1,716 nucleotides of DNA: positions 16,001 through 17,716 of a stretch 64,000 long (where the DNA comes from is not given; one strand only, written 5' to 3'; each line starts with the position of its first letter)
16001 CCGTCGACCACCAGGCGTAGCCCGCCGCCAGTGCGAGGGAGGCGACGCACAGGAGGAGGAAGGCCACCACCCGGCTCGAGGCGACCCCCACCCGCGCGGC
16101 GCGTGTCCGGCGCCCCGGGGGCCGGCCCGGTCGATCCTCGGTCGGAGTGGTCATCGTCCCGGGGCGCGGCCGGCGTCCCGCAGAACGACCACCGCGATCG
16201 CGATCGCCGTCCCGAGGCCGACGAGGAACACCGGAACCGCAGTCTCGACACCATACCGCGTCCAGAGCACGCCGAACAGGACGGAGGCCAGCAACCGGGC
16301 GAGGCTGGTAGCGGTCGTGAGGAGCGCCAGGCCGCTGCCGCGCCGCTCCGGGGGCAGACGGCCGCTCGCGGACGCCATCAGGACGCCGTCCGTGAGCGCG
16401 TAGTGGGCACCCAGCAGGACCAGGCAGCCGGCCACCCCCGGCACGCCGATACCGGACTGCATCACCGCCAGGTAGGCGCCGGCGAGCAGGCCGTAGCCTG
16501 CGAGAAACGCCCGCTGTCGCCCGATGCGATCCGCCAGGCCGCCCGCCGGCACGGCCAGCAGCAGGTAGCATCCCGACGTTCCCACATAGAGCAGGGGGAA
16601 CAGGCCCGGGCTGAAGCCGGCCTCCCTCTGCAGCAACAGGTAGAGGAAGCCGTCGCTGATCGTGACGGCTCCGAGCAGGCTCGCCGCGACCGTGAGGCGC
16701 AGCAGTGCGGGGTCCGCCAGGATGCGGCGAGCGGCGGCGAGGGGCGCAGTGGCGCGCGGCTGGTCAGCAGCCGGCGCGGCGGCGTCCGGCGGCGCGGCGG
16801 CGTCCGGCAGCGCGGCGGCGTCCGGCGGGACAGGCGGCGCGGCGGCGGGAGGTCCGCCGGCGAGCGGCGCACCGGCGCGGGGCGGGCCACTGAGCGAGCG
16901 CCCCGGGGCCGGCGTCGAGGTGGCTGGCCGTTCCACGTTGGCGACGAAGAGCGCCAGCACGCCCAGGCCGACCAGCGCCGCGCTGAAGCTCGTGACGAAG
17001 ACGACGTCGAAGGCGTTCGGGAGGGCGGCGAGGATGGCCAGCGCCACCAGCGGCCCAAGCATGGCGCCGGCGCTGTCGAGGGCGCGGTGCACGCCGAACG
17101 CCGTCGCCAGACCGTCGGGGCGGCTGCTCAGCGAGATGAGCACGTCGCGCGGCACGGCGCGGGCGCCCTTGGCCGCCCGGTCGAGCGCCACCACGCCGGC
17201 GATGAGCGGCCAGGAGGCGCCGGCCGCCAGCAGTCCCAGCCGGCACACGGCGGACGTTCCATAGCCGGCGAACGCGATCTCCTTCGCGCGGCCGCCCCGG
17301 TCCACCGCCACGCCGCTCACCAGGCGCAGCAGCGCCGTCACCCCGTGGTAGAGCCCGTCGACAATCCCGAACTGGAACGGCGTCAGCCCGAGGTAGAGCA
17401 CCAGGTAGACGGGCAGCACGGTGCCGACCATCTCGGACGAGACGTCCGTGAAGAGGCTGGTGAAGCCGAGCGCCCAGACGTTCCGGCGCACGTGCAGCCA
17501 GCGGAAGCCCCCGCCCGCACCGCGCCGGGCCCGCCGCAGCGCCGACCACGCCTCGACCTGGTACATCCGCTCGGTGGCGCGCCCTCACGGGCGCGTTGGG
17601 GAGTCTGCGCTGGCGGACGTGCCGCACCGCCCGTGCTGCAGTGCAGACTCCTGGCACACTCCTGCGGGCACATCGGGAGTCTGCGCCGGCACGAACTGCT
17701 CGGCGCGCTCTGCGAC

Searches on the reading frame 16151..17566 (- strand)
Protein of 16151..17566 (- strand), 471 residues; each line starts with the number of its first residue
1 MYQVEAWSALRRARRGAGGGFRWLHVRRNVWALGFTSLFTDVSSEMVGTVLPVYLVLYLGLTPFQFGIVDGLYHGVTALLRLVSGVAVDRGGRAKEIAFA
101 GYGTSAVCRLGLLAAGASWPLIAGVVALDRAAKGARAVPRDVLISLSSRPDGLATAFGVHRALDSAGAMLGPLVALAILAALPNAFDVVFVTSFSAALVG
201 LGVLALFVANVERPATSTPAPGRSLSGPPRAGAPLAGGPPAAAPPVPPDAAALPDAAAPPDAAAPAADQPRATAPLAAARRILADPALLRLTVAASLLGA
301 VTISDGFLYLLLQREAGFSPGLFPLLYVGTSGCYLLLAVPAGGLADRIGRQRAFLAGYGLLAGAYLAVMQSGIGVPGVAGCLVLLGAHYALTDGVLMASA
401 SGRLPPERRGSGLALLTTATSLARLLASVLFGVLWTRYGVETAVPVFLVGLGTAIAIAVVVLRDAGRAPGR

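Call 20: search_protein_families(library=pfam, proteins=[window:16151-17566:-])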
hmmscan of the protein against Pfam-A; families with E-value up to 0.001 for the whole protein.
window:16151-17566:- (471 aa): 2 families
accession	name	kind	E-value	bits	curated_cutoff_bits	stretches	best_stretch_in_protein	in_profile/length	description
PF07690.21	MFS_1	-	8.8e-31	107.5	33.4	2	34-325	2-240/347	Major Facilitator Superfamily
PF12832.13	MFS_1_like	-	9.6e-07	28.6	25.2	1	47-440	15-367/373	MFS_1 like family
